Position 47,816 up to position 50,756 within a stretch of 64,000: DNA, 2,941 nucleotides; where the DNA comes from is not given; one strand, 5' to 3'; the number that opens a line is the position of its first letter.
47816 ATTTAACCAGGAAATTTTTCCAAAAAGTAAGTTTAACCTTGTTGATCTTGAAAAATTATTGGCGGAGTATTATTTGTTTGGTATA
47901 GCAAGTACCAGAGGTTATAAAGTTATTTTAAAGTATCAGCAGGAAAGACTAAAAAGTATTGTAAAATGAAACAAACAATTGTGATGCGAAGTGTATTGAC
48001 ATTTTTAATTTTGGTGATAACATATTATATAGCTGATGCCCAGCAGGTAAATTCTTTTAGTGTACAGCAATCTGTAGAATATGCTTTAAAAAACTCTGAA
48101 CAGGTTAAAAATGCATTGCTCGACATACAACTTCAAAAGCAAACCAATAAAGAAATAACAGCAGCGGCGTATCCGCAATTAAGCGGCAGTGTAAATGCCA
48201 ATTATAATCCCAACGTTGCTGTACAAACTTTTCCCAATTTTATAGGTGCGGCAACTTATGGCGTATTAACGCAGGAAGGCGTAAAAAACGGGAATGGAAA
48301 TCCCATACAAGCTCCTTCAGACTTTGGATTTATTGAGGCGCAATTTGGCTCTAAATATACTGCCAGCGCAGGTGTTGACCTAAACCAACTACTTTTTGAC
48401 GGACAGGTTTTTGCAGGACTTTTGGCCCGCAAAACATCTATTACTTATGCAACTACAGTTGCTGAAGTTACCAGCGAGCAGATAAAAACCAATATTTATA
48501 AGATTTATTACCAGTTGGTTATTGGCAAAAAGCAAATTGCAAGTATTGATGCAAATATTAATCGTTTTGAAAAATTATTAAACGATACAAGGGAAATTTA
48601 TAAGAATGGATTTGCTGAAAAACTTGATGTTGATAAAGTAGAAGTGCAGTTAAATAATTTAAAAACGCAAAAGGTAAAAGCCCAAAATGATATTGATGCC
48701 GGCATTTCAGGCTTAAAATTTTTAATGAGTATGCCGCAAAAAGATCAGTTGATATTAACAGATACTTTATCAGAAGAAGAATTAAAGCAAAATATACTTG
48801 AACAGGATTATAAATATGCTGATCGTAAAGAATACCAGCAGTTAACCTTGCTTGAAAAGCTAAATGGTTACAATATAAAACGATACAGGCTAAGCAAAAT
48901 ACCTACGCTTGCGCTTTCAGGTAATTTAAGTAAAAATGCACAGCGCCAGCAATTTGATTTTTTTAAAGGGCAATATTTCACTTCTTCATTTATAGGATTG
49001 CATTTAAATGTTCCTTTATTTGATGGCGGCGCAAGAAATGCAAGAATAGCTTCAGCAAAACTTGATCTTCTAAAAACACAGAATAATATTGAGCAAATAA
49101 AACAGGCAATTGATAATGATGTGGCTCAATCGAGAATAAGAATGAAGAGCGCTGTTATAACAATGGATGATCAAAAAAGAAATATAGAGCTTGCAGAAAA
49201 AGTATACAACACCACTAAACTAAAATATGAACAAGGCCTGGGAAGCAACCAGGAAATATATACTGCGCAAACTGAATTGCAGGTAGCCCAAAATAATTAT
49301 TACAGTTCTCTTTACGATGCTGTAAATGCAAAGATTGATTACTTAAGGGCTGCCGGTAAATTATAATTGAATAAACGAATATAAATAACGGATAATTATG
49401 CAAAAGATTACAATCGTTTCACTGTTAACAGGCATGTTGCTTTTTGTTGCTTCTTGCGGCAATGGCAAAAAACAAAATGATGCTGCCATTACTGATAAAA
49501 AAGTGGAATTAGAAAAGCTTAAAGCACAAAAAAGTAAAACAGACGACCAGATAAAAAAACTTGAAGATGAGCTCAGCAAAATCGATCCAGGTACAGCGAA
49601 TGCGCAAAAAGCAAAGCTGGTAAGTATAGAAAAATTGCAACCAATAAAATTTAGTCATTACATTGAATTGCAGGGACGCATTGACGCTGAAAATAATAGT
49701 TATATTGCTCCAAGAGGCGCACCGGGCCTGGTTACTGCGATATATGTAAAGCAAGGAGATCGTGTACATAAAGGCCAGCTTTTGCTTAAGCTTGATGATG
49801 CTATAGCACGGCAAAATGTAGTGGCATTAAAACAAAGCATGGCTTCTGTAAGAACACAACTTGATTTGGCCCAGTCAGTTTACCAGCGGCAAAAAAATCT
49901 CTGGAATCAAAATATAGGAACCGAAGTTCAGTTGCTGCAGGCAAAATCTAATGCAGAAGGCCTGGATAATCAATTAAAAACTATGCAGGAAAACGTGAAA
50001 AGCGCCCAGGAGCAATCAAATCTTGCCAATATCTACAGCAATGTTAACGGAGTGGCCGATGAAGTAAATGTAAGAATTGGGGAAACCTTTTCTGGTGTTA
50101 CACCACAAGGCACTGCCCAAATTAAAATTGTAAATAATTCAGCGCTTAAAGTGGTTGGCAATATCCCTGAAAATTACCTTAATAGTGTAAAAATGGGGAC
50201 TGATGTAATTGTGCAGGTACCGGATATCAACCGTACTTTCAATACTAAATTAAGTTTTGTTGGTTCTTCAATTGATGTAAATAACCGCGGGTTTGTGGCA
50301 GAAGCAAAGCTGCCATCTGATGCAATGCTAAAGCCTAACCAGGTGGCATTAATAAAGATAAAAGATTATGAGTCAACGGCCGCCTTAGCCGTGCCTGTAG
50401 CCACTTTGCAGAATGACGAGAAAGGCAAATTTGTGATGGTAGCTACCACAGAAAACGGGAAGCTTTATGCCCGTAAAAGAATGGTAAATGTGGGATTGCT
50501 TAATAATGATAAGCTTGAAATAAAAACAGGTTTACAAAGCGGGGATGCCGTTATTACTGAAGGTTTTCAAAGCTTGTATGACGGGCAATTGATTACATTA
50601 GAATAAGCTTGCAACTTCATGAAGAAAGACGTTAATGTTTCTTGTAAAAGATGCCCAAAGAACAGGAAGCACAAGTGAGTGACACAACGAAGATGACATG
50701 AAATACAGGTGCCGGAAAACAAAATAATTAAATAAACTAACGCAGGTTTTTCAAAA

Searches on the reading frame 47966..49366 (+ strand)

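Call 37: search_protein_families(library=pfam, proteins=[window:47966-49366:+])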
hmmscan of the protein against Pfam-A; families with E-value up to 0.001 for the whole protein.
window:47966-49366:+ (466 aa): 1 family
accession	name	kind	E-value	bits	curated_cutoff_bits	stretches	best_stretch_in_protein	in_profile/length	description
PF02321.23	OEP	-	1.4e-43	149.4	22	2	34-254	2-186/187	Outer membrane efflux protein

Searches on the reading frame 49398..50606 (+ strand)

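Call 37: search_protein_families(library=pfam, proteins=[window:49398-50606:+])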
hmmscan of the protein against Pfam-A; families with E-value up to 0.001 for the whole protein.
window:49398-50606:+ (402 aa): 3 families
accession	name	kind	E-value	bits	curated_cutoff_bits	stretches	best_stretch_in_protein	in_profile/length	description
PF16576.10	HlyD_D23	-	6e-15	55.5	30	1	86-316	3-213/214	Barrel-sandwich domain of CusB or HlyD membrane-fusion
PF13533.13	Biotin_lipoyl_2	-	1.4e-08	34.8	29.8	1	109-133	8-32/32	Biotin-lipoyl like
PF13437.12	HlyD_3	-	1.1e-07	33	22.2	1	212-309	2-97/106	HlyD family secretion protein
